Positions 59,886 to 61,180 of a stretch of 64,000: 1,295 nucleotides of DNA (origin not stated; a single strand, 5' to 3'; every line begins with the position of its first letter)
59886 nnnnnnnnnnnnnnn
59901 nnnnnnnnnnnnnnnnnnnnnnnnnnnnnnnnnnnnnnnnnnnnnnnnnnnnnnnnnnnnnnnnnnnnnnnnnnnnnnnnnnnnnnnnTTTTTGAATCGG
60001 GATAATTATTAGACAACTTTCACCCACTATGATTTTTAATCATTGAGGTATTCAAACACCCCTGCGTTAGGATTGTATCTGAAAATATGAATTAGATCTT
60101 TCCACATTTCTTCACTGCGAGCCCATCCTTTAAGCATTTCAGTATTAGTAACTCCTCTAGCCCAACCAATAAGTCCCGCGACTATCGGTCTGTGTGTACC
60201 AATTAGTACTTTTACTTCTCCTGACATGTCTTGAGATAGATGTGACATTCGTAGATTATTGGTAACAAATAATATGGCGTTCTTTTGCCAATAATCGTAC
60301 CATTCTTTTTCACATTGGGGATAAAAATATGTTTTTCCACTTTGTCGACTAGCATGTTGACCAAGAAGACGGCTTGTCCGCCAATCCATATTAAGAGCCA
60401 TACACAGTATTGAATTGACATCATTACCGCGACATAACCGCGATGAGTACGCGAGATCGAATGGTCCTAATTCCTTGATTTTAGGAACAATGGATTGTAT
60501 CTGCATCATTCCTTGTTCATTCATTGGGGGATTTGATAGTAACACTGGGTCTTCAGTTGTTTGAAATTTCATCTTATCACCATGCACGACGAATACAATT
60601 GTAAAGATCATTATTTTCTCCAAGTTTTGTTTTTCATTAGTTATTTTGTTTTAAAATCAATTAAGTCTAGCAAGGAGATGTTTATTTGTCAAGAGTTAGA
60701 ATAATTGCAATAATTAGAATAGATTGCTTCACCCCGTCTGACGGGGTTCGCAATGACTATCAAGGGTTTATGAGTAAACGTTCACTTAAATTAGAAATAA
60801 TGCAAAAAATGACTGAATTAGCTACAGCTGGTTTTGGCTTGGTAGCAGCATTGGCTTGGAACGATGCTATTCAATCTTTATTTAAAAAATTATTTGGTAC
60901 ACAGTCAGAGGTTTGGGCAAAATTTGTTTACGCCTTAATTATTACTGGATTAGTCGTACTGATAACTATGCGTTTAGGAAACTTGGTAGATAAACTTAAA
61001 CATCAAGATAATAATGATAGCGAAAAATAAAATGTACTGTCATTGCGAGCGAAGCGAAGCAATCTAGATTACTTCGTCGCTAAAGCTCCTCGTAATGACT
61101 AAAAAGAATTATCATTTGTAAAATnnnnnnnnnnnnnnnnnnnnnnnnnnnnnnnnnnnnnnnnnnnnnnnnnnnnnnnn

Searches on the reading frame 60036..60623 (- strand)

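Call 7: search_protein_families(library=pfam, proteins=[window:60036-60623:-], max_evalue=0.1)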
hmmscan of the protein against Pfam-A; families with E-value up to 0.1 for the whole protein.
window:60036-60623:- (195 aa): 1 family
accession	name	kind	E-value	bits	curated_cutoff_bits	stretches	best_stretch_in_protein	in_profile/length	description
PF00300.27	His_Phos_1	-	0.0012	18.9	21.7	1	30-115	21-107/194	Histidine phosphatase superfamily (branch 1)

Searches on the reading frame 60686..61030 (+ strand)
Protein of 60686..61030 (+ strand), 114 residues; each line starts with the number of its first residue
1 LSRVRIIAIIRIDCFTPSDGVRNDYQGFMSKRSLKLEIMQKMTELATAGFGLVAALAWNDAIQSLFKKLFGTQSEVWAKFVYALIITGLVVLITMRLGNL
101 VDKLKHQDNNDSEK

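Call 7: search_protein_families(library=pfam, proteins=[window:60686-61030:+], max_evalue=0.1)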
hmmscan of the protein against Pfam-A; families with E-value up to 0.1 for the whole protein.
window:60686-61030:+ (114 aa): 5 families
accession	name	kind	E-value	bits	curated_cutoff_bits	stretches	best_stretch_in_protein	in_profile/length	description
PF18898.5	DUF5654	-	5.8e-23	81.1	23.8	1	35-103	2-70/71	Family of unknown function (DUF5654)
PF02674.22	Colicin_V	-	0.0022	18.4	29.3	1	41-106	24-87/144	Colicin V production protein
PF04070.17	DUF378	-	0.03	14.6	25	1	65-92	28-56/60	Domain of unknown function (DUF378)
PF15420.11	Abhydrolase_9_N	-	0.041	14.4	27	1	43-104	54-115/208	Alpha/beta-hydrolase family N-terminus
PF04106.18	ATG5_UblB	-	0.057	14.5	20.4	1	59-109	30-75/81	Autophagy protein ATG5, UblB domain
